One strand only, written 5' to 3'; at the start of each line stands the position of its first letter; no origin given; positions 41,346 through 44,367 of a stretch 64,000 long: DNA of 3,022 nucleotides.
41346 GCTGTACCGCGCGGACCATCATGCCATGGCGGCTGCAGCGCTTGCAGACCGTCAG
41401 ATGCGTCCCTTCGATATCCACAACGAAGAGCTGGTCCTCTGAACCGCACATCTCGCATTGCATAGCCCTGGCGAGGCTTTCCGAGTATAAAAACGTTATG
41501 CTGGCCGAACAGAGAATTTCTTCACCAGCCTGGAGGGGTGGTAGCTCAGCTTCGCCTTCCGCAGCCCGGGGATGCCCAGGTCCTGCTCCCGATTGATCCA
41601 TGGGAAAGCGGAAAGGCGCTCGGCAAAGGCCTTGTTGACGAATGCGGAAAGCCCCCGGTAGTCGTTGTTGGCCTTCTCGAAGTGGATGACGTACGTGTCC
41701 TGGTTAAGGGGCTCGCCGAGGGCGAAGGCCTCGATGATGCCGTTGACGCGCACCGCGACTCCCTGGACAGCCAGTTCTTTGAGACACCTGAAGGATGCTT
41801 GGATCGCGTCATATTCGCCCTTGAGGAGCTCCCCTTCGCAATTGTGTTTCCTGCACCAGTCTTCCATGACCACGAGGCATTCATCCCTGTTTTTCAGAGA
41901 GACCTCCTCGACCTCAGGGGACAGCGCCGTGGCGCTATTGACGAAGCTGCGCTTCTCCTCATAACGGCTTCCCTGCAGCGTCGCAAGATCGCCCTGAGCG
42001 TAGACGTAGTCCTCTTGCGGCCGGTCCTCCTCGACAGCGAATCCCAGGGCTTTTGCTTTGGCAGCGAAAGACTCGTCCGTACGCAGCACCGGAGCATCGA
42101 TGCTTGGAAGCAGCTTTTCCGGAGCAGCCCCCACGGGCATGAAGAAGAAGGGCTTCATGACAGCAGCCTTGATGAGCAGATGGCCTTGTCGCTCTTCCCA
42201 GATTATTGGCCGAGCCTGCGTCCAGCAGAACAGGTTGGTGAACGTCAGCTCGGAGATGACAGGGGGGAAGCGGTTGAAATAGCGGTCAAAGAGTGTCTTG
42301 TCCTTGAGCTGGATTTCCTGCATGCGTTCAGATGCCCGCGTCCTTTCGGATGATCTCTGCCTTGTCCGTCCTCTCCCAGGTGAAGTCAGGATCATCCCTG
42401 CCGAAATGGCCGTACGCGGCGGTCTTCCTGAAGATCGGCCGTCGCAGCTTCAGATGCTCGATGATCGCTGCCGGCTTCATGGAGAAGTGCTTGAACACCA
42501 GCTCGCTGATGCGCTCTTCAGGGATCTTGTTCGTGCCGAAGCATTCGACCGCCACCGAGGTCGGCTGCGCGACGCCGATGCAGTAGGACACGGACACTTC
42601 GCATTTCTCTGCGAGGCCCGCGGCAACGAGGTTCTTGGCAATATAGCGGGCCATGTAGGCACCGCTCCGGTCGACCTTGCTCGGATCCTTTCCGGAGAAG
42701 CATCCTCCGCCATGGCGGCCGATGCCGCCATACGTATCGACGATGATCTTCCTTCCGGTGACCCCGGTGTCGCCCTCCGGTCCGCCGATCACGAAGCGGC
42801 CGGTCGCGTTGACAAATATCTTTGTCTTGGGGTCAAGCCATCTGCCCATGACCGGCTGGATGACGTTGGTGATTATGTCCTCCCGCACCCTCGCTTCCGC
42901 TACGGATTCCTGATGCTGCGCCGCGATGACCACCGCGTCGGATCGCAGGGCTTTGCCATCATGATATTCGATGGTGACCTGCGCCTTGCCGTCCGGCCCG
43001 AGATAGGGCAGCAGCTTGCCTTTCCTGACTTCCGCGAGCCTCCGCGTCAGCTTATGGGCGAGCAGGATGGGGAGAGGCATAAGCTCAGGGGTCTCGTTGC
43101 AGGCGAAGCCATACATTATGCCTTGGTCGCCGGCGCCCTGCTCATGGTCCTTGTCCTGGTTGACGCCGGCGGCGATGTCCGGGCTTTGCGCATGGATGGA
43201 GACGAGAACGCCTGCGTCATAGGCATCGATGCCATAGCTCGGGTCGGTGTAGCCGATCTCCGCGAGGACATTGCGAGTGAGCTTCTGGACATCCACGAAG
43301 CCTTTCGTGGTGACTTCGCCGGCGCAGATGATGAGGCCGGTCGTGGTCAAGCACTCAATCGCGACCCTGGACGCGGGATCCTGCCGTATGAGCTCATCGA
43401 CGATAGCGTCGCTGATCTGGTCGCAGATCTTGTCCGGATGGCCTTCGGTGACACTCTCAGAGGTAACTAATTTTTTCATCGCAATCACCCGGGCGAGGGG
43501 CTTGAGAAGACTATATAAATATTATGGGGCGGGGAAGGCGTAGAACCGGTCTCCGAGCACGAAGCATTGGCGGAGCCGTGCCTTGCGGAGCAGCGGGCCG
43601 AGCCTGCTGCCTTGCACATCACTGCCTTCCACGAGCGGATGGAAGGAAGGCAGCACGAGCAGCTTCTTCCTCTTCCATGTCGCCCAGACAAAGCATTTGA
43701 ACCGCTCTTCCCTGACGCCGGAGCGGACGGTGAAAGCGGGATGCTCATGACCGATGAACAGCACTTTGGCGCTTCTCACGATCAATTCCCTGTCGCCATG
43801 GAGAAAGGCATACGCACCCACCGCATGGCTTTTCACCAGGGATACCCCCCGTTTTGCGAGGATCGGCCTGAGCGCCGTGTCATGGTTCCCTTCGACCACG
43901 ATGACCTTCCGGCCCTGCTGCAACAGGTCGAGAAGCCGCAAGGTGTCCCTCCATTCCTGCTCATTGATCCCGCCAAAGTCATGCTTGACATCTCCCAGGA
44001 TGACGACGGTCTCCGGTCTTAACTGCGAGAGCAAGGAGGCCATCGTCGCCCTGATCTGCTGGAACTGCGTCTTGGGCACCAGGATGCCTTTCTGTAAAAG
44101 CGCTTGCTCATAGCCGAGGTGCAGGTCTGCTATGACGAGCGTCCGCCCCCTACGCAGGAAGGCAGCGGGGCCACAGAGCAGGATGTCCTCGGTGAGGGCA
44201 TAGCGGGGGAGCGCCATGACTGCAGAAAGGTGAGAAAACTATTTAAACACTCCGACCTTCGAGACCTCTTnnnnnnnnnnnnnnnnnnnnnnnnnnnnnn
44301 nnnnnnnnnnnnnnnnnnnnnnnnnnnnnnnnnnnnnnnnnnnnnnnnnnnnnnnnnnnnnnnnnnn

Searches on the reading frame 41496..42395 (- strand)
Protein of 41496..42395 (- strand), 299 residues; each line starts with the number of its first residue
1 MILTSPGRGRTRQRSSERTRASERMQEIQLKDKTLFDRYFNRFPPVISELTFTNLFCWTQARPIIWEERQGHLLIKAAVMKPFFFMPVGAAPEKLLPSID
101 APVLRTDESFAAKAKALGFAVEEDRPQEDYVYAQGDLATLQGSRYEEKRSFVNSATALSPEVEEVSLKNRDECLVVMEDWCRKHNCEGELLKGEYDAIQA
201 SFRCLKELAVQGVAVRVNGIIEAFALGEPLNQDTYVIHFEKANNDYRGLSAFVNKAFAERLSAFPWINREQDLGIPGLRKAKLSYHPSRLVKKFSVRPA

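Call 83: search_protein_families(library=pfam, proteins=[window:41496-42395:-], max_evalue=0.0001)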
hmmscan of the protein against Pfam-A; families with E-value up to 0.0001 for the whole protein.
window:41496-42395:- (299 aa): 1 family
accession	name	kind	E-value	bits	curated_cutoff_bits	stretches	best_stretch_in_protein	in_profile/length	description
PF09924.15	LPG_synthase_C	-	2.3e-40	139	27.5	1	44-296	5-297/298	Phosphatidylglycerol lysyltransferase, C-terminal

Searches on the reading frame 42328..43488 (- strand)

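Call 83: search_protein_families(library=pfam, proteins=[window:42328-43488:-], max_evalue=0.0001)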
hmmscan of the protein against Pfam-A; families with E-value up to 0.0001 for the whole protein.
window:42328-43488:- (386 aa): 3 families
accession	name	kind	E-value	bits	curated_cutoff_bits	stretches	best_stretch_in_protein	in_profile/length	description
PF02773.21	S-AdoMet_synt_C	-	4.9e-67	224.6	25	1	234-373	1-138/138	S-adenosylmethionine synthetase, C-terminal domain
PF02772.21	S-AdoMet_synt_M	-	2.7e-45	153.8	29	1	116-232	1-120/120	S-adenosylmethionine synthetase, central domain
PF00438.25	S-AdoMet_synt_N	-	5.7e-39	133.1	33.1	1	6-103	2-99/99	S-adenosylmethionine synthetase, N-terminal domain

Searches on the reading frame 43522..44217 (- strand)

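Call 83: search_protein_families(library=pfam, proteins=[window:43522-44217:-], max_evalue=0.0001)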
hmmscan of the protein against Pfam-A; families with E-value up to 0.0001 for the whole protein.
window:43522-44217:- (231 aa): 1 family
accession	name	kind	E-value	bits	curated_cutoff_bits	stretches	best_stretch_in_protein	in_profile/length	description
PF00149.33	Metallophos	-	1.6e-09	38.9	21.5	1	25-138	2-99/191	Calcineurin-like phosphoesterase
